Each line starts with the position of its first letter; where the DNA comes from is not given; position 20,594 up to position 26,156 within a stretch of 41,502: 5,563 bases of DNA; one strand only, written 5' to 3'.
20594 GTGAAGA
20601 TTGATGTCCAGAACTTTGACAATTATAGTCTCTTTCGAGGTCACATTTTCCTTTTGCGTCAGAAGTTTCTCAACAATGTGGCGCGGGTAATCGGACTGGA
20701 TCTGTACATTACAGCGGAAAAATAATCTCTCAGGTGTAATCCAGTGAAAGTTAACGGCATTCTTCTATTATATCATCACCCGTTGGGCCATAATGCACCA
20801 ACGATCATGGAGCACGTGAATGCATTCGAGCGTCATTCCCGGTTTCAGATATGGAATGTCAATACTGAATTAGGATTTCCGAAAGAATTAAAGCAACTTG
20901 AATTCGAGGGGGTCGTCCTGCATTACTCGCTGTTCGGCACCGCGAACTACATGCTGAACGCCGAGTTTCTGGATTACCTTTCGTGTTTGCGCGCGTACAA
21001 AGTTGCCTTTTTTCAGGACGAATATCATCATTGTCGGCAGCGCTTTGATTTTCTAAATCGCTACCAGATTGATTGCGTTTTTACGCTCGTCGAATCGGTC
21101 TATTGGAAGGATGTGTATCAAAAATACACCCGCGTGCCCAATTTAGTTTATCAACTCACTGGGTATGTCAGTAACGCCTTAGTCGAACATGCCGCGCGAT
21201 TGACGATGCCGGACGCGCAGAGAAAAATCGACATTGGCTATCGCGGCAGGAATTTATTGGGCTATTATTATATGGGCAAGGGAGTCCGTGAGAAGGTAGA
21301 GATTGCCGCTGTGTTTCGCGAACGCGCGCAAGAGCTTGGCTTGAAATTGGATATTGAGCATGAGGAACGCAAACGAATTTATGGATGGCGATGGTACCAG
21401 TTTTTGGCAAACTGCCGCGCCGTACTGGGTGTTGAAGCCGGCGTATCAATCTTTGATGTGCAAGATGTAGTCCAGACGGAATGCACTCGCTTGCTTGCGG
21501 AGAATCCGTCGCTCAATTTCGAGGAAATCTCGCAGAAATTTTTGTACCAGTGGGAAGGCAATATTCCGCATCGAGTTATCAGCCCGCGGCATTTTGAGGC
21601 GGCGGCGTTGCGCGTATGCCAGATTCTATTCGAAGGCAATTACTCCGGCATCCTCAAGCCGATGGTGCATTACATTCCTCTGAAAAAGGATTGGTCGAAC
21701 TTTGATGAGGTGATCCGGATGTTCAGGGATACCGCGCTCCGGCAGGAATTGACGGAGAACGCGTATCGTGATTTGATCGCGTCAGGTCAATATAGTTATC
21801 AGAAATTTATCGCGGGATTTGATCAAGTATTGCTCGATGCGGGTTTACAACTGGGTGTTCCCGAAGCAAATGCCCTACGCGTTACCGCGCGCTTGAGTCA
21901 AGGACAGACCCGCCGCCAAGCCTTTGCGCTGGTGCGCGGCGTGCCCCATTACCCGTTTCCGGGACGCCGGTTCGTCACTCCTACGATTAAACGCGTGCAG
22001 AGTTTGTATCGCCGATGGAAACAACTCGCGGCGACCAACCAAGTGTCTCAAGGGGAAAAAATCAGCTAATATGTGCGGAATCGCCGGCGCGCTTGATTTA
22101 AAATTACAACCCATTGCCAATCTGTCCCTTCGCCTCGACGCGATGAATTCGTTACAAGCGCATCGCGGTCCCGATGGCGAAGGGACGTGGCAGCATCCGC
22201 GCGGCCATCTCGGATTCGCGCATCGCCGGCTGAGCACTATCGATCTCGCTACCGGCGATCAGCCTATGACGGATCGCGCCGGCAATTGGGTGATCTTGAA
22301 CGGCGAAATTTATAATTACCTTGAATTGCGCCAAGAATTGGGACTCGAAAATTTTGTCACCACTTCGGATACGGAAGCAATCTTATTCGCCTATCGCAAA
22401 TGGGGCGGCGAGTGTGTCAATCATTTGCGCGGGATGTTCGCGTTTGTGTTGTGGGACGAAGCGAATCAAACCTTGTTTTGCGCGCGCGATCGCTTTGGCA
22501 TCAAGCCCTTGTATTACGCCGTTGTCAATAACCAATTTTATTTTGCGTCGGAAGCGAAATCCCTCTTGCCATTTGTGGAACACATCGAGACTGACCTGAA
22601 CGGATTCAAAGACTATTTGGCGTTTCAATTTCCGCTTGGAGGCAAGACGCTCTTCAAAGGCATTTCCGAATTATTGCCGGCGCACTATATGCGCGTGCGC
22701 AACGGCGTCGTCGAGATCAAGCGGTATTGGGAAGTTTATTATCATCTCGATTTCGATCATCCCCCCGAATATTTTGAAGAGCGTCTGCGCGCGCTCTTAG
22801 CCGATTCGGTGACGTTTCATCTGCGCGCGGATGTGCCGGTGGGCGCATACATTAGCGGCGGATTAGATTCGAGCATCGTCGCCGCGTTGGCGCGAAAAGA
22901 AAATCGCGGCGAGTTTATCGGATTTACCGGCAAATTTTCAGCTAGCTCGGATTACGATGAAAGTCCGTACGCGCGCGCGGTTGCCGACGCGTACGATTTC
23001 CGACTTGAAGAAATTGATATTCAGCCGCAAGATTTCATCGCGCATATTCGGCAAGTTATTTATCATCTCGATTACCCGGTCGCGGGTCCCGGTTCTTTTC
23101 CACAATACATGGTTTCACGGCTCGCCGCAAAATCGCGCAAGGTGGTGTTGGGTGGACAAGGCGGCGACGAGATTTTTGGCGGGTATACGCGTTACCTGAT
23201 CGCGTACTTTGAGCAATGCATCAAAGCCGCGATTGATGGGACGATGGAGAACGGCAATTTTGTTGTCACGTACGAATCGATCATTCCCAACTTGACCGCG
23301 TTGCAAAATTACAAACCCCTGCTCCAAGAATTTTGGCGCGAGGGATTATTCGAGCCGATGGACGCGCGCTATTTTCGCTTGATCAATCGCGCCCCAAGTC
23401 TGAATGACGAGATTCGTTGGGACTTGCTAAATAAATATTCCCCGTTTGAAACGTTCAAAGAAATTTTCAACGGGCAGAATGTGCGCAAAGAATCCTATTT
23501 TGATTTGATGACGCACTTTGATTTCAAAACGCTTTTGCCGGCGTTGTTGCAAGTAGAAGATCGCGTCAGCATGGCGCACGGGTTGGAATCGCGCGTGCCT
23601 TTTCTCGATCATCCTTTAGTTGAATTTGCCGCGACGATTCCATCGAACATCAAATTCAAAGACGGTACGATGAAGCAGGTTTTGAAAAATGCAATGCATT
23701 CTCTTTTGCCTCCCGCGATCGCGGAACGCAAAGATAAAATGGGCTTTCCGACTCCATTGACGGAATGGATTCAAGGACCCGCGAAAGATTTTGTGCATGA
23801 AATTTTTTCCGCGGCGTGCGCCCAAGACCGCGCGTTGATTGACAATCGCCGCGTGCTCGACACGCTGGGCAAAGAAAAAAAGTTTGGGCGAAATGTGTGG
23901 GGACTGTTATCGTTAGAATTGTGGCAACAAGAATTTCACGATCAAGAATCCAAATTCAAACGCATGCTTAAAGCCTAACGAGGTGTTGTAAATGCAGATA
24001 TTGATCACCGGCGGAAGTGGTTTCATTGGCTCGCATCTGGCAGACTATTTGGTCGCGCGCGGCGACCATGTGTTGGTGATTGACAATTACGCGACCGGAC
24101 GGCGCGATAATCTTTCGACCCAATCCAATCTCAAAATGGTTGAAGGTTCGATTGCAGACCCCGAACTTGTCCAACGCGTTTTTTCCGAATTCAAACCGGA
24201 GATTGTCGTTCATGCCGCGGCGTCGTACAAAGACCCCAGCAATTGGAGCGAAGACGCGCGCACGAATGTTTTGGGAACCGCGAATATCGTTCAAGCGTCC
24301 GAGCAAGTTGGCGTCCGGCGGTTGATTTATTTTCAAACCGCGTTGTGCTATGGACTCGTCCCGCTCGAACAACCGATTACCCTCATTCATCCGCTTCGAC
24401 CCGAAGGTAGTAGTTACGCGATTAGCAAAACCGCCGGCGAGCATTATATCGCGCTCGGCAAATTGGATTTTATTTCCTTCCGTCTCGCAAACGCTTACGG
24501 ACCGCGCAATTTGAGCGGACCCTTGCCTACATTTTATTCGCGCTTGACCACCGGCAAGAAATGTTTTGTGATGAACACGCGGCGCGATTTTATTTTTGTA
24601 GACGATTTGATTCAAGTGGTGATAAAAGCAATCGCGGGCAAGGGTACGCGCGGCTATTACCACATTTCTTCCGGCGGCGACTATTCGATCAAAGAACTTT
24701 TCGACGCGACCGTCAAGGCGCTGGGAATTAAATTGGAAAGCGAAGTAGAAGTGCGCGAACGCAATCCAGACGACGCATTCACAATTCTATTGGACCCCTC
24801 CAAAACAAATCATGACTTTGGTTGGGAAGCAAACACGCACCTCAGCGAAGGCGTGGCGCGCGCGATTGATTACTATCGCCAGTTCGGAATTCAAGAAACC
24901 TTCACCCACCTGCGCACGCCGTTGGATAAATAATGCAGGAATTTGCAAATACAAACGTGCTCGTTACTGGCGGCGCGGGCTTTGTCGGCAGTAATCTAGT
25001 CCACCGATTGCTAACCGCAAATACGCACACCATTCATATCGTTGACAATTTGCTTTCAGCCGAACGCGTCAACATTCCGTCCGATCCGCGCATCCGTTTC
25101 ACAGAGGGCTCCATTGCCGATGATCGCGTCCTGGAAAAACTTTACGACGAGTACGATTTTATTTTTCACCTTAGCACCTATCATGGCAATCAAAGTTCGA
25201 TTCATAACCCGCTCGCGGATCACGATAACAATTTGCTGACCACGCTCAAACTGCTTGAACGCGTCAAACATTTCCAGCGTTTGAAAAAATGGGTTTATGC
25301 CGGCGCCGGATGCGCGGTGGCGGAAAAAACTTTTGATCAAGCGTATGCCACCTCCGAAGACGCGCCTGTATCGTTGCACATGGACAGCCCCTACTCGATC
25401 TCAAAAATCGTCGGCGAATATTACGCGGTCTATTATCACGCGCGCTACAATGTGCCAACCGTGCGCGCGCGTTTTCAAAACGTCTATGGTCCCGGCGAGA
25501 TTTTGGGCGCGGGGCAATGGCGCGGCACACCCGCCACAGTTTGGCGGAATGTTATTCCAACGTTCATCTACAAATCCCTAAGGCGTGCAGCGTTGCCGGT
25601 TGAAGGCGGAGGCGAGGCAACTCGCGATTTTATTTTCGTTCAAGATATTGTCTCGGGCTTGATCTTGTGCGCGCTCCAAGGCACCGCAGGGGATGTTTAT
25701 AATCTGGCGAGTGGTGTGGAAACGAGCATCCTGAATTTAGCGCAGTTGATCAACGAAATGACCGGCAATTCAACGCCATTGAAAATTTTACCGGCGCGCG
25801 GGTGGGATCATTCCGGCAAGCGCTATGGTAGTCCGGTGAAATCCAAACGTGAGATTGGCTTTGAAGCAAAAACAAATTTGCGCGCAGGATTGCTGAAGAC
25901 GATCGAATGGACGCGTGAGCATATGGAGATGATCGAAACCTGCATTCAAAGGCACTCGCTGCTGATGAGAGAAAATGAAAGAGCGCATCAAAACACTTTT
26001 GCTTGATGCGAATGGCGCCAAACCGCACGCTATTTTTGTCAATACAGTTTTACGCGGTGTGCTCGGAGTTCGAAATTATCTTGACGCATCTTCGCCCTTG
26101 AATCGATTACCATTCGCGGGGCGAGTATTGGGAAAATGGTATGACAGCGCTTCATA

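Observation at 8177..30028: Threefold iteration of AsnB-type amidotransferase + CgeB-like transferase + SAM methyltransferase inside one glycan operon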

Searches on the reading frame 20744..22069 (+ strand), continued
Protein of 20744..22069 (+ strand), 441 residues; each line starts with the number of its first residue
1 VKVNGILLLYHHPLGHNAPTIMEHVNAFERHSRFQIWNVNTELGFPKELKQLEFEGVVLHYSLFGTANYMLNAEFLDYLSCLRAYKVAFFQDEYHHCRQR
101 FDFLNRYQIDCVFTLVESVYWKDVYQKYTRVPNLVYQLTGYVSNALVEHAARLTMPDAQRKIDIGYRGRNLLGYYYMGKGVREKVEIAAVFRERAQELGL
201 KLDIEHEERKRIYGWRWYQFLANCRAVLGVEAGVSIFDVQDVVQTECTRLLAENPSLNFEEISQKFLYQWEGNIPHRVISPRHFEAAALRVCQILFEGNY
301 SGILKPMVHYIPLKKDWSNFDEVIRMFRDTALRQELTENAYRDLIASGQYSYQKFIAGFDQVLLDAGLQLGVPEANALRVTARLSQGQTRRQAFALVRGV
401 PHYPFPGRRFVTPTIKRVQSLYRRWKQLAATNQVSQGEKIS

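Call 74: search_protein_families(library=pfam, proteins=[P0443, P0454, P0458, P0463, P0467, P0474, P0481, P0361, P0365, P0376], max_evalue=0.001)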
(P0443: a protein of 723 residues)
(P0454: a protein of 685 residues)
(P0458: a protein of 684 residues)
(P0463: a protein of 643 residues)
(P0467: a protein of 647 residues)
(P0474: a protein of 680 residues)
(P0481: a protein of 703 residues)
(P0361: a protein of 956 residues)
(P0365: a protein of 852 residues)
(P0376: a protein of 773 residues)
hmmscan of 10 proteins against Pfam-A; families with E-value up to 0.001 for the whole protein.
P0443 (723 aa): 0 families

P0454 (685 aa): 0 families

P0458 (684 aa): 0 families

P0463 (643 aa): 2 families
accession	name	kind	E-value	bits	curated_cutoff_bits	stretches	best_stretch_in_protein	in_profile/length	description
PF13524.12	Glyco_trans_1_2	-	6.9e-14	52.4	25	1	46-190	7-143/144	Glycosyl transferase-like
PF13692.12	Glyco_trans_1_4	-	3.4e-08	34.3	27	1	53-159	31-138/142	Glycosyl transferases group 1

P0467 (647 aa): 0 families

P0474 (680 aa): 0 families

P0481 (703 aa): 0 families

P0361 (956 aa): 10 families
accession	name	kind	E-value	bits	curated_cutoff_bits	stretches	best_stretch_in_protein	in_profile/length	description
PF07719.23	TPR_2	-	1.5e-09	37.7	27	0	866-894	6-34/34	Tetratricopeptide repeat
PF14559.12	TPR_19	-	5.1e-09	36.8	25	1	881-930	11-61/68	Tetratricopeptide repeat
PF00515.34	TPR_1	-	2.9e-08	33.6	27.8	1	866-894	6-34/34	Tetratricopeptide repeat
PF13424.12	TPR_12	-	1.7e-07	31.7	30.1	1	866-919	8-69/77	Tetratricopeptide repeat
PF13181.12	TPR_8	-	2.1e-07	31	25.7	1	866-894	6-34/34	Tetratricopeptide repeat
PF13428.12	TPR_14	-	3.8e-07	30.6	23.5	0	796-830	4-38/44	Tetratricopeptide repeat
PF13432.12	TPR_16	-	6.8e-05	23.7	32.7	0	867-921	3-57/65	Tetratricopeptide repeat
PF12895.13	ANAPC3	-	6.8e-05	23.5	27.2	0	867-920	29-81/82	Anaphase-promoting complex, cyclosome, subunit 3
PF13524.12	Glyco_trans_1_2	-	0.00015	22.2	25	0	289-364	62-138/144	Glycosyl transferase-like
PF13176.12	TPR_7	-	0.00029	21.1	27.9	0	900-918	4-22/36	Tetratricopeptide repeat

P0365 (852 aa): 1 family
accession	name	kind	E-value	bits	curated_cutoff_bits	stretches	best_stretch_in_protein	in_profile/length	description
PF13524.12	Glyco_trans_1_2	-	1.9e-06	28.3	25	0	711-783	61-134/144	Glycosyl transferase-like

P0376 (773 aa): 6 families
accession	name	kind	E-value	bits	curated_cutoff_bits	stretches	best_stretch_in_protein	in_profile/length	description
PF08241.18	Methyltransf_11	-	1.6e-17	64.3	21.2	1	541-639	1-91/95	Methyltransferase domain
PF13649.12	Methyltransf_25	-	4.7e-16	59.7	27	1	540-638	1-96/97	Methyltransferase domain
PF13847.12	Methyltransf_31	-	6.6e-16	58.7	27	1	535-639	2-105/145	Methyltransferase domain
PF08242.18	Methyltransf_12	-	1.2e-14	55.3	30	1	541-640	1-97/98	Methyltransferase domain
PF01209.24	Ubie_methyltran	-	7.4e-08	32.5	20.1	1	529-645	40-153/233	ubiE/COQ5 methyltransferase family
PF13489.12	Methyltransf_23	-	4.4e-07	30.2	27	1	534-650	20-123/164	Methyltransferase domain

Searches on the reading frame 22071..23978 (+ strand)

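Call 3: search_protein_families(library=pfam, proteins=[window:22071-23978:+], max_evalue=0.01)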
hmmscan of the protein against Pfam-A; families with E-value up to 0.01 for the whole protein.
window:22071-23978:+ (635 aa): 5 families
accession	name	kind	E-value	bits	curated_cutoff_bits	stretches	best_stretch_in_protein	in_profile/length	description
PF00733.27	Asn_synthase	-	5.2e-96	322.8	21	1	239-620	2-354/354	Asparagine synthase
PF13537.11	GATase_7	-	2.9e-44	150.5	25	1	51-166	1-122/123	Glutamine amidotransferase domain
PF13522.11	GATase_6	-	8.6e-39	133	27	1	34-161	1-130/130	Glutamine amidotransferase domain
PF12481.13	DUF3700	-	2.2e-07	31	27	1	73-160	78-170/228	Aluminium induced protein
PF02540.23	NAD_synthase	-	0.001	18.7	21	1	261-321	25-85/242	NAD synthase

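Call 8: search_protein_families(library=ncbifam, proteins=[window:22071-23978:+], max_evalue=0.01)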
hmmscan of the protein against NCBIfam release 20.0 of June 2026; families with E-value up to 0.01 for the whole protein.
window:22071-23978:+ (635 aa): 11 families
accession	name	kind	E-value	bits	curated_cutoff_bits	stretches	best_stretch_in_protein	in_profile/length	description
TIGR01536.1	asn_synth_AEB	equivalog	1.4e-155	519.2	267.1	1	2-559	1-517/517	asparagine synthase (glutamine-hydrolyzing)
TIGR03108.1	eps_aminotran_1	hypoth_equivalog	1.2e-132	443.7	816.9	1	1-617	1-623/628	XrtA/PEP-CTERM system amidotransferase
TIGR03104.1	trio_amidotrans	equivalog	1.3e-104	350.6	570.1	2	1-375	1-383/589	N-acetylglutaminylglutamine amidotransferase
NF033535.1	lass_lactam_cya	exception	4.2e-88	296.5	525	2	1-370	1-377/668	lasso peptide isopeptide bond-forming cyclase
NF006949.0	PRK09431.1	equivalog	4.8e-87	292.8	499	3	1-176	1-176/554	asparagine synthase B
NF033561.1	macrolact_Ik_Al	subfamily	1.4e-21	76.8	300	2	121-376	81-338/561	albusnodin/ikarugamycin family macrolactam cyclase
TIGR01134.1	purF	equivalog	1.5e-09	37.8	350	1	44-166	63-200/432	amidophosphoribosyltransferase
TIGR01135.1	glmS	equivalog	2.5e-06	26.3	418.05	1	44-172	63-204/607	glutamine--fructose-6-phosphate transaminase (isomerizing)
NF001484.0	PRK00331.1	subfamily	2.7e-06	26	381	1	43-172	63-205/601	isomerizing glutamine--fructose-6-phosphate transaminase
TIGR00552.1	nadE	equivalog_domain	0.00019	20.8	63.65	1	237-329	7-98/251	NAD(+) synthase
NF010587.0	PRK13980.1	equivalog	0.0024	17.1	255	1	241-322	20-101/267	NAD+ synthase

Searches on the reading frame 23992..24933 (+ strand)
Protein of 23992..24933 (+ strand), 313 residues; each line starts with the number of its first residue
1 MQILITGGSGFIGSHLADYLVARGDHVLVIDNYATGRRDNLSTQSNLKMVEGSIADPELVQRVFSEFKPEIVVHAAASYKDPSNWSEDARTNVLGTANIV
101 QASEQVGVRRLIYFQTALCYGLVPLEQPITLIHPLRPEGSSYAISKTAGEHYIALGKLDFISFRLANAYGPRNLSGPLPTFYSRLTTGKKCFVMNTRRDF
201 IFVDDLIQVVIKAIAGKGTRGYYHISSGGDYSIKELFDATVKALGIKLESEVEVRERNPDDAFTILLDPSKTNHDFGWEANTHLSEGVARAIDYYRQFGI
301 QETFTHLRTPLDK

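Call 5: search_protein_families(library=pfam, proteins=[window:23992-24933:+], max_evalue=0.01)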
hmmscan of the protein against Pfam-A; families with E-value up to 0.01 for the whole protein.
window:23992-24933:+ (313 aa): 11 families
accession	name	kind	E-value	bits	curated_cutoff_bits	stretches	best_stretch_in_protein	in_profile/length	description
PF01370.27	Epimerase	-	1.6e-42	146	20.9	1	3-216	1-227/240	NAD dependent epimerase/dehydratase family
PF16363.11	GDP_Man_Dehyd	-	9.9e-39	134.1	27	1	4-289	1-330/332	GDP-mannose 4,6 dehydratase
PF04321.23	RmlD_sub_bind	-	2.1e-17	63.6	27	1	1-248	1-235/287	RmlD substrate binding domain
PF02719.21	Polysacc_synt_2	-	3e-15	56.6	20.2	1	3-116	1-128/293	Polysaccharide biosynthesis protein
PF01073.25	3Beta_HSD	-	1e-14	54.7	22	1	4-119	1-119/280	3-beta hydroxysteroid dehydrogenase/isomerase family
PF13460.12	NAD_binding_10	-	4.6e-12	46.6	27.2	1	7-164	1-142/184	NAD(P)H-binding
PF07993.18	NAD_binding_4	-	2.5e-08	33.8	20.1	1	42-124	58-145/258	Male sterility protein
PF05368.20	NmrA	-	1.6e-06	28.4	27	1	2-126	4-117/298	NmrA-like family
PF08659.16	KR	-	4.2e-05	24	22.6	1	3-82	3-95/180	KR domain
PF00106.31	adh_short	-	0.0018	18.2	26.6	1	3-68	3-72/195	short chain dehydrogenase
PF03435.24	Sacchrp_dh_NADP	-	0.0079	17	25.1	0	3-81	1-81/129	Saccharopine dehydrogenase NADP binding domain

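Call 29: search_solved_structures(query=window:23992-24933:+, max_evalue=1e-10)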
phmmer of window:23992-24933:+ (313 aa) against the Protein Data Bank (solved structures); distinct sequences matched with E-value up to 1e-10: 79 (the best 60 are shown).
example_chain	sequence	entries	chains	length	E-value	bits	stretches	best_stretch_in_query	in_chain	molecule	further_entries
2q1w_A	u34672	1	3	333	6.6e-107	360.5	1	2-309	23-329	Putative nucleotide sugar epimerase/ dehydratase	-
2pzk_A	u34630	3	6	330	1.3e-84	287.3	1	1-310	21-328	Putative nucleotide sugar epimerase/ dehydratase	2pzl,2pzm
4zrm_A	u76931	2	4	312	3.9e-38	134.7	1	1-297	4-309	UDP-glucose 4-epimerase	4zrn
2p5u_A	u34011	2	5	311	1.6e-37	132.8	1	1-296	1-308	UDP-glucose 4-epimerase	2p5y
7ys8_A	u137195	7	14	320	1.1e-35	126.7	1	1-297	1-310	UDP-glucose 4-epimerase | UDP-glucose 4-epimerase along with EC 5.1.3.2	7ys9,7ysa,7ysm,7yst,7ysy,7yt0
1r6d_A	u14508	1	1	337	1.8e-24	89.8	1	1-297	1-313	TDP-glucose-4,6-dehydratase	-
1r66_A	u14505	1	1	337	2.5e-24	89.4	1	1-297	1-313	TDP-glucose-4,6-dehydratase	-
6wjb_A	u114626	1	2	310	6.5e-23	84.8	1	2-248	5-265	NAD-dependent epimerase/dehydratase family protein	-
6wj9_A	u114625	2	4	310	3e-22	82.6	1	2-248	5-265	NAD-dependent epimerase/dehydratase family protein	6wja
6vlo_A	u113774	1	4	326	2.6e-21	79.5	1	2-295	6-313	Putative dTDP-D-glucose 4,6-dehydratase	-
2pk3_A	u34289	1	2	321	3.2e-21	79.2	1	1-297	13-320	GDP-6-deoxy-D-lyxo-4-hexulose reductase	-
6pmh_A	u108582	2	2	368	4.2e-21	78.8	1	3-292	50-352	UDP-glucose 4-epimerase related protein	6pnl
8w3u_A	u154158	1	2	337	1.3e-20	77.2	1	2-297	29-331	dTDP-glucose 4,6-dehydratase related protein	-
9ar1_A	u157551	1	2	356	1.3e-20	77.2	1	2-297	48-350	dTDP-glucose 4,6-dehydratase related protein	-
4lk3_A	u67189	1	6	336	2.1e-20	76.5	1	2-297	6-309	UDP-glucuronic acid decarboxylase 1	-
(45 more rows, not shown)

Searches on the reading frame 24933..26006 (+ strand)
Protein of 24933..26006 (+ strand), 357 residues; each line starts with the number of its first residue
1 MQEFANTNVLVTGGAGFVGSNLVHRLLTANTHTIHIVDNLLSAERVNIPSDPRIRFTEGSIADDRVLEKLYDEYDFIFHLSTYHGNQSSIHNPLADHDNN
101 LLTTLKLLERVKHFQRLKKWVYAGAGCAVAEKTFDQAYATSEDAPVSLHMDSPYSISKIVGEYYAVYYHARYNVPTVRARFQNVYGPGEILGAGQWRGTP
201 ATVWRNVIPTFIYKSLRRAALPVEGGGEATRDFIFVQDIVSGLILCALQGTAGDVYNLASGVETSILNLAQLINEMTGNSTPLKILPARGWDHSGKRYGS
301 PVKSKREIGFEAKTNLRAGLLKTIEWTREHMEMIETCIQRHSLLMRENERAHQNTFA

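Call 5: search_protein_families(library=pfam, proteins=[window:24933-26006:+], max_evalue=0.01)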
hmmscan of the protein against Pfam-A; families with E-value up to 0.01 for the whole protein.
window:24933-26006:+ (357 aa): 7 families
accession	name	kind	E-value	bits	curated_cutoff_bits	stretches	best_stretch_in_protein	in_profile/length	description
PF01370.27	Epimerase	-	1.5e-42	146.1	20.9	1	9-259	1-240/240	NAD dependent epimerase/dehydratase family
PF16363.11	GDP_Man_Dehyd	-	1.4e-32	113.9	27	1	10-319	1-328/332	GDP-mannose 4,6 dehydratase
PF01073.25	3Beta_HSD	-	4e-11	42.9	22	1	10-189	1-186/280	3-beta hydroxysteroid dehydrogenase/isomerase family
PF02719.21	Polysacc_synt_2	-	1e-08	35.2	20.2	1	9-113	1-117/293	Polysaccharide biosynthesis protein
PF07993.18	NAD_binding_4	-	6.4e-06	25.9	20.1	0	11-35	1-27/258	Male sterility protein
PF03435.24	Sacchrp_dh_NADP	-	0.00047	20.9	25.1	1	14-88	5-83/129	Saccharopine dehydrogenase NADP binding domain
PF05368.20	NmrA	-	0.00065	19.8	27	1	7-95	3-91/298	NmrA-like family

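Call 30: search_solved_structures(query=window:24933-26006:+, max_evalue=1e-10)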
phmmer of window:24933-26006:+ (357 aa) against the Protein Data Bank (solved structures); distinct sequences matched with E-value up to 1e-10: 80 (the best 60 are shown).
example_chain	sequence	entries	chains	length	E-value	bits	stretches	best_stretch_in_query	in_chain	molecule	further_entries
2pzj_A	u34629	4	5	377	1.4e-155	520.9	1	3-343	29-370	Putative nucleotide sugar epimerase/ dehydratase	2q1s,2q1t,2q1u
6pmh_A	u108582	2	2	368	6.9e-65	222.6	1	7-335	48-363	UDP-glucose 4-epimerase related protein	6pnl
4zrm_A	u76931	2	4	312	2.6e-37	132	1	6-332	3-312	UDP-glucose 4-epimerase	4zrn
6bi4_A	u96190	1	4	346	3.2e-29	105.3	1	7-332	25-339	dTDP-glucose 4,6-dehydratase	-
6wjb_A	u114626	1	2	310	3.5e-29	105.2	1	8-285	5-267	NAD-dependent epimerase/dehydratase family protein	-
6wj9_A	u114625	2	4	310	5.8e-29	104.5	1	8-285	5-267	NAD-dependent epimerase/dehydratase family protein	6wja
6dnt_A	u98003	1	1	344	1.5e-28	103.1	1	6-330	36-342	NAD-dependent epimerase/dehydratase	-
6bwl_A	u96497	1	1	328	1.5e-28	103.1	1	8-329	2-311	Pal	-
4lk3_A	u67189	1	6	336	1.8e-25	93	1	8-332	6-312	UDP-glucuronic acid decarboxylase 1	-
4gll_A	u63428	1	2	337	2.7e-25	92.4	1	7-332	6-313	UDP-glucuronic acid decarboxylase 1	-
2b69_A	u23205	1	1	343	2.9e-25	92.3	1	7-332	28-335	UDP-glucuronate decarboxylase 1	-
4m55_A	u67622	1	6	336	3.2e-25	92.2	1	8-332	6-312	UDP-glucuronic acid decarboxylase 1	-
6zl6_A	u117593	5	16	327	7.2e-24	87.7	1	8-285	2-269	Epimerase domain-containing protein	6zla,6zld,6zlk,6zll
2p5u_A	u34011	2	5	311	1e-23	87.2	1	8-326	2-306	UDP-glucose 4-epimerase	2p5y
2hun_A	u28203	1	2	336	1.7e-23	86.5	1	8-328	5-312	336aa long hypothetical dTDP-glucose 4,6-dehydratase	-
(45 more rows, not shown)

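Call 51: search_solved_structures(query=window:24933-26006:+, max_evalue=1e-100, show_alignments=1)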
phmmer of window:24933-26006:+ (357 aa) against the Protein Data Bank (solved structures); distinct sequences matched with E-value up to 1e-100: 1.
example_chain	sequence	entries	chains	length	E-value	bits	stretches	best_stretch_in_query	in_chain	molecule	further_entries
2pzj_A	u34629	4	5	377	1.4e-155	520.9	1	3-343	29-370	Putative nucleotide sugar epimerase/ dehydratase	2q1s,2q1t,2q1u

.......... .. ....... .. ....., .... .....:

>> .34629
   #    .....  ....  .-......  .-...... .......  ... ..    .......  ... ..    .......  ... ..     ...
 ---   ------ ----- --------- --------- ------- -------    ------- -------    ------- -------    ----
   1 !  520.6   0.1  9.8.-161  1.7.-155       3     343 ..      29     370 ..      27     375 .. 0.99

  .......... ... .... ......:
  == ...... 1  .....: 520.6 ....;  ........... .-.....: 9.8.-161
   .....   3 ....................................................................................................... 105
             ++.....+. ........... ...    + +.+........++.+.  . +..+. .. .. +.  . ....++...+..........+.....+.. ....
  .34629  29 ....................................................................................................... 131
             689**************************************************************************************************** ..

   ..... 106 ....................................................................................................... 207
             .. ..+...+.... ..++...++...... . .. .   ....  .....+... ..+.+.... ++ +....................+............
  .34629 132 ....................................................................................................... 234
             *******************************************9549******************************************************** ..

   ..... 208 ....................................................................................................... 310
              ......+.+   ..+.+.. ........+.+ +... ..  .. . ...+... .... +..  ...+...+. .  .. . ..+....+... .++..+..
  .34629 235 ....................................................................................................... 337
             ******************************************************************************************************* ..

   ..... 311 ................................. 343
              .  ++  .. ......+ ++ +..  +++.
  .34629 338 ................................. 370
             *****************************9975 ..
